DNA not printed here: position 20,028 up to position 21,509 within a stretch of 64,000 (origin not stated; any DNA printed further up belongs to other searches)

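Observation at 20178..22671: DHQS-like sugar-phosphate cyclase plus xylose-isomerase-like TIM barrel (EboD/EboE-like pair), divergently transcribed from the deo operon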

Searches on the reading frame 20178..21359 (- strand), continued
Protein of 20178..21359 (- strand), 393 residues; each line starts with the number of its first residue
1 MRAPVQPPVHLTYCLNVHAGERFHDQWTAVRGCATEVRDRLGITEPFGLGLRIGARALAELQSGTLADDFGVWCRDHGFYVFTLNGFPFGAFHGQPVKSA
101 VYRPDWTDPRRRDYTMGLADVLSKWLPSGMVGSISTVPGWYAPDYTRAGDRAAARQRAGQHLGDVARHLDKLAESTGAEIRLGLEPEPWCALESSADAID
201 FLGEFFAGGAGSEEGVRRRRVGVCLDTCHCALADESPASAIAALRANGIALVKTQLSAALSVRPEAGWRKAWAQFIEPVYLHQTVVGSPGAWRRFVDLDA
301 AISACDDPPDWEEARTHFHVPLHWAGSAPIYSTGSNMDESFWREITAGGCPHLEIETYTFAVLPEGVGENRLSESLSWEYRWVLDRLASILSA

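Call 66: find_related_loci(query=A3, collection=metagenome_contigs, flank=6000)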
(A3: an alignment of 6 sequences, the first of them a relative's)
Query A3 (310 aa) in metagenome_contigs; peptide patterns used: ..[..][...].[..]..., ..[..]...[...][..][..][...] (x = any residue, [..] = any of these).
600 stretches matched a pattern (row limit reached: there are more); 406 encode a relative of the query (tblastn E <= 1e-3); the best 80 are kept; 80 distinct loci.
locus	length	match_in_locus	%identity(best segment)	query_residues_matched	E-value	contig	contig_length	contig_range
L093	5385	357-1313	38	11-310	2e-43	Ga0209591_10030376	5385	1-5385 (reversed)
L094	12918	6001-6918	38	11-310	2e-42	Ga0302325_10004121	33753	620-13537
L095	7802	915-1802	38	11-310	5e-42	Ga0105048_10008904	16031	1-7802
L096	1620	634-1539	39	10-310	1e-42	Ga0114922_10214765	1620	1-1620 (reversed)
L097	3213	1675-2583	40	11-310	3e-41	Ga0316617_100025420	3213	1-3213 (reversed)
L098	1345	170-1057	38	11-310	5e-42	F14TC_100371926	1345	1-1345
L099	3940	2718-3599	39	11-310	1e-40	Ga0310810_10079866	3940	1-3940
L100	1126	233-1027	41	10-281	3e-42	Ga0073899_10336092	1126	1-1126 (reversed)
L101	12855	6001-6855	37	11-310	1e-40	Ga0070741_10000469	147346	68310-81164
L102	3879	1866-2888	36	4-310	4e-40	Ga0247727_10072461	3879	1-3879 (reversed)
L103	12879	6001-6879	36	11-310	1e-39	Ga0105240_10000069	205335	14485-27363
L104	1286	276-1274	35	5-310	6e-40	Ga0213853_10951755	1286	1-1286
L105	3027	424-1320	36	11-310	2e-38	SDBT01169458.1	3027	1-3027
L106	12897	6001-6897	39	2-310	3e-38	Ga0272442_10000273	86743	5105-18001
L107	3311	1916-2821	38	11-310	4e-38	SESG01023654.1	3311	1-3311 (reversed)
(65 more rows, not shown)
